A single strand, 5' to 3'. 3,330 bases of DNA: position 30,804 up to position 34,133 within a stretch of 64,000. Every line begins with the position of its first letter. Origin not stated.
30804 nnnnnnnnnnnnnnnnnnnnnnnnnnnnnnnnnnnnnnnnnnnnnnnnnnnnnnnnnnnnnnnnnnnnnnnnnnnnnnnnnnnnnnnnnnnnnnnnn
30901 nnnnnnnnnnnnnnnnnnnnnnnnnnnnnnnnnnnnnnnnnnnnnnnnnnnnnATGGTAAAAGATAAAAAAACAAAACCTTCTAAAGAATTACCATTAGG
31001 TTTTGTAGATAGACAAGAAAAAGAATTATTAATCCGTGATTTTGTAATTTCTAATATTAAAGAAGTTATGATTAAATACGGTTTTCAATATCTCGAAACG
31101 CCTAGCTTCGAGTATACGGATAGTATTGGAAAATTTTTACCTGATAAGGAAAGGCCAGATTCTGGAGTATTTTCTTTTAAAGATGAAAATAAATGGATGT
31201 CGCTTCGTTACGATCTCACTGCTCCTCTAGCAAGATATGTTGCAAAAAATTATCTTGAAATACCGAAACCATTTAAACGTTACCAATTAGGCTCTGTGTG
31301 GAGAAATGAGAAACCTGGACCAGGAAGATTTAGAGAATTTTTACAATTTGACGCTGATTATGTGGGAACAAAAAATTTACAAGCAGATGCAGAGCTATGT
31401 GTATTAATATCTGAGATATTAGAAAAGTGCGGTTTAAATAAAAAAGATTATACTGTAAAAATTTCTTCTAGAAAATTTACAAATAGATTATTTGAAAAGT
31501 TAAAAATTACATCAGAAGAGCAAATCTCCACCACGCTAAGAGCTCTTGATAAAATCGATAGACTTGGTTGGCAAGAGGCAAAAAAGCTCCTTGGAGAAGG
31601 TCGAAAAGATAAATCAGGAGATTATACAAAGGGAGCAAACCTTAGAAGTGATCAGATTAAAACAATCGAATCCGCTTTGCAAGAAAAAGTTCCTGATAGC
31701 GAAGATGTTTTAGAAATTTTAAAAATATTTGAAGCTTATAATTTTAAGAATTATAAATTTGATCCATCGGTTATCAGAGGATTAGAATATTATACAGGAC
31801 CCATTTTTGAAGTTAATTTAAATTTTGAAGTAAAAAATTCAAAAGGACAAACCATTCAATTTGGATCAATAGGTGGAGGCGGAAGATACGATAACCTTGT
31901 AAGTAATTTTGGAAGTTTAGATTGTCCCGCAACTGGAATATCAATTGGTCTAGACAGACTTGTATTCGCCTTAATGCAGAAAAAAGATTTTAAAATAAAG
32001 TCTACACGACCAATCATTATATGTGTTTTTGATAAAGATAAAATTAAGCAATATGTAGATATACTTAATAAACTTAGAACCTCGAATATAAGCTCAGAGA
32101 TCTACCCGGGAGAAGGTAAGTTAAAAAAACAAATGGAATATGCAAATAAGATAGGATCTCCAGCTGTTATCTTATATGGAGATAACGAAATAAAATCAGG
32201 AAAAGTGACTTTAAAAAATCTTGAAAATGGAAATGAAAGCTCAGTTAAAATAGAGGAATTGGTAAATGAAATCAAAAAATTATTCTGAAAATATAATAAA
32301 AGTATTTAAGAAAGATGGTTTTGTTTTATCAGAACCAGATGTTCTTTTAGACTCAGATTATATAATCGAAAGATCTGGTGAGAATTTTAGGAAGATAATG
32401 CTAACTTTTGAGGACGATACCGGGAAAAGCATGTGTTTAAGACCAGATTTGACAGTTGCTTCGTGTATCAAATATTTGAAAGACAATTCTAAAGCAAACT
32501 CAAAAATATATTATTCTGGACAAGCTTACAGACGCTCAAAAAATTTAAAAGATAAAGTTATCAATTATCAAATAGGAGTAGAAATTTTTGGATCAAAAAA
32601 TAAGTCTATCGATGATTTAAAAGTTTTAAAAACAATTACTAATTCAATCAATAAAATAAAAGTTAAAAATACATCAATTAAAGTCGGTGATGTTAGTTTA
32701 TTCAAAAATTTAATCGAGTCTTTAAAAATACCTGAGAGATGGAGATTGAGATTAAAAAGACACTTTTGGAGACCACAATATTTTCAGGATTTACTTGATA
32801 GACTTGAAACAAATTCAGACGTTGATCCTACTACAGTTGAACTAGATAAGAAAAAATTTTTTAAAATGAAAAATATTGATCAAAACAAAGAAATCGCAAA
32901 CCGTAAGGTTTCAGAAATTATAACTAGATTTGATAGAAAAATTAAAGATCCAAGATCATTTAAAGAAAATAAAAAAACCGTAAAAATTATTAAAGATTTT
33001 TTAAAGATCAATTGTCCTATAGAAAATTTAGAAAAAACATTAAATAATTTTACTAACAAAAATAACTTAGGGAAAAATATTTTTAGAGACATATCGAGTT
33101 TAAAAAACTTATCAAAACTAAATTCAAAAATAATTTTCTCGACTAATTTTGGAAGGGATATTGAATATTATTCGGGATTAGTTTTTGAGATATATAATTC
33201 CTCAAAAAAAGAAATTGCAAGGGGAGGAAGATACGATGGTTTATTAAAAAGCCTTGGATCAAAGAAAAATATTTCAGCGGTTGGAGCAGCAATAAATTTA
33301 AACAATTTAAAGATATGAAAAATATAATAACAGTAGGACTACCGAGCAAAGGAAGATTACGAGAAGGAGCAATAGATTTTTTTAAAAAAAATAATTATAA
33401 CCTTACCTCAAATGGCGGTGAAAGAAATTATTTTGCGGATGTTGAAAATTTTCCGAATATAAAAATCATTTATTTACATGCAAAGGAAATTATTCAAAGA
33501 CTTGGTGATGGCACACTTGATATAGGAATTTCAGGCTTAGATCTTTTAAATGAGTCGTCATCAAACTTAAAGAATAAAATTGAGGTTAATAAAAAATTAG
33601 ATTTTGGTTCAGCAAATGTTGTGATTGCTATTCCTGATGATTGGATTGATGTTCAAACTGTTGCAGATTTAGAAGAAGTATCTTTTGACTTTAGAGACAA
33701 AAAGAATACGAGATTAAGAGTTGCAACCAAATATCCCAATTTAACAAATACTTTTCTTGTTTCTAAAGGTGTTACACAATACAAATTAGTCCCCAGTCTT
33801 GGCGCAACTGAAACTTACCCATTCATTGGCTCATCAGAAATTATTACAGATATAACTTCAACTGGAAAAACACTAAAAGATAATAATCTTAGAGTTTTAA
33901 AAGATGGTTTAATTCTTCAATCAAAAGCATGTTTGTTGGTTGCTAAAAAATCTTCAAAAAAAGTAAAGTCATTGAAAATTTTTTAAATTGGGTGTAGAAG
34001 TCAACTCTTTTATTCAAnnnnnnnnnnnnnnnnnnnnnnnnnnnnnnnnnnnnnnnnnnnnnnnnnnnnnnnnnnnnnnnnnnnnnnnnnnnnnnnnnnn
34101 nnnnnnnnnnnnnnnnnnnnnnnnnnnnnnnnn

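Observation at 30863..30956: tRNA-His gene ends 4 nt before the hisS start codon, with a strong SD on the other side of the tRNA: possible structure-bridged RBS or tRNA-as-operator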

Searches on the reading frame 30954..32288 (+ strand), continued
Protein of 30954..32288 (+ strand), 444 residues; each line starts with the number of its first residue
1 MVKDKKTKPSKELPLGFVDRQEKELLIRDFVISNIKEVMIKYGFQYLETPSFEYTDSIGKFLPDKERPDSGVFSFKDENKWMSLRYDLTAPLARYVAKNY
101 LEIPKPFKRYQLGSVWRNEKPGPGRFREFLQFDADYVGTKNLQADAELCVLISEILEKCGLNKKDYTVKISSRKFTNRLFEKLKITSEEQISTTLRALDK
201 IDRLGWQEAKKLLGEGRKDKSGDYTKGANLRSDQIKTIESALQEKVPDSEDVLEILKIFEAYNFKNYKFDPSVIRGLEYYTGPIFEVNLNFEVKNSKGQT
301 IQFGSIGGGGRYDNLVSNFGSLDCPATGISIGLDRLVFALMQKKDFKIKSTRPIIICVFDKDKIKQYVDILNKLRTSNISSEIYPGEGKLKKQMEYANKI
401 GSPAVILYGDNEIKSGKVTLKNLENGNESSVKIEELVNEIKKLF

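Call 67: search_protein_families(library=pfam, proteins=[window:30954-32285:+])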
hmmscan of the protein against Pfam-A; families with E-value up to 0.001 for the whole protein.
window:30954-32285:+ (444 aa): 5 families
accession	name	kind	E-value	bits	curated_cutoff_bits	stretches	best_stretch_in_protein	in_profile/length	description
PF13393.11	tRNA-synt_His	-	1.3e-36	126.9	25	1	19-336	4-308/308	Histidyl-tRNA synthetase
PF03129.25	HGTP_anticodon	-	7e-15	55.4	21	1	355-442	4-93/94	Anticodon binding domain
PF00152.25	tRNA-synt_2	-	3.4e-07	30.1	25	1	21-344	18-296/308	tRNA synthetases class II (D, K and N)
PF00587.30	tRNA-synt_2b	-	8.8e-07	29.6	29.3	1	75-307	3-135/179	tRNA synthetase class II core domain (G, H, P, S and T)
PF01409.25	tRNA-synt_2d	-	0.00019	21.4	19.8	0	31-176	22-170/246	tRNA synthetases class II core domain (F)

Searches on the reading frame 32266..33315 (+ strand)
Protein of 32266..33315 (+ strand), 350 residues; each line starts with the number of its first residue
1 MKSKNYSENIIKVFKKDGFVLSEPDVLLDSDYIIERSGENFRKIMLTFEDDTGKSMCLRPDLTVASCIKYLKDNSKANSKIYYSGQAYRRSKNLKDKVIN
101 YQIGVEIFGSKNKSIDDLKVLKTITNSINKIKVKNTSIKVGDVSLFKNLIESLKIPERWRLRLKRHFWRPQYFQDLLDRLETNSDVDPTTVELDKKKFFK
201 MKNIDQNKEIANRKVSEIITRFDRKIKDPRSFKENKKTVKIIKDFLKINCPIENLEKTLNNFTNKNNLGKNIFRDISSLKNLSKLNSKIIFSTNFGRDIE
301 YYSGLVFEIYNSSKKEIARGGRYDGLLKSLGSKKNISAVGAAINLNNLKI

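Call 67: search_protein_families(library=pfam, proteins=[window:32266-33315:+])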
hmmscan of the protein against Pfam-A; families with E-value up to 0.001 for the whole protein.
window:32266-33315:+ (350 aa): 1 family
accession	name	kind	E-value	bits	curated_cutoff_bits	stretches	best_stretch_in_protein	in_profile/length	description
PF13393.11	tRNA-synt_His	-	3.4e-36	125.5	25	2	4-170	14-180/308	Histidyl-tRNA synthetase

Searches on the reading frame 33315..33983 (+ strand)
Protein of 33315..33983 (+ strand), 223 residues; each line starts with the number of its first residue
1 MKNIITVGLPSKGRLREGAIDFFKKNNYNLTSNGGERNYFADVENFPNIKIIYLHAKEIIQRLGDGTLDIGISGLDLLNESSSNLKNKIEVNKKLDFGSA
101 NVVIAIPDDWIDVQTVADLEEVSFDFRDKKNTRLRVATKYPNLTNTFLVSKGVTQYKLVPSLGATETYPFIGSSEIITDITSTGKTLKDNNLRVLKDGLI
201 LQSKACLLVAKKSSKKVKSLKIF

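Call 67: search_protein_families(library=pfam, proteins=[window:33315-33983:+])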
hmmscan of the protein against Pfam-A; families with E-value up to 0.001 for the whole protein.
window:33315-33983:+ (223 aa): 1 family
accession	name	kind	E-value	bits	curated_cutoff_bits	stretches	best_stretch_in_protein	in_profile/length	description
PF01634.23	HisG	-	6e-35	121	25.5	1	56-216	2-145/158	ATP phosphoribosyltransferase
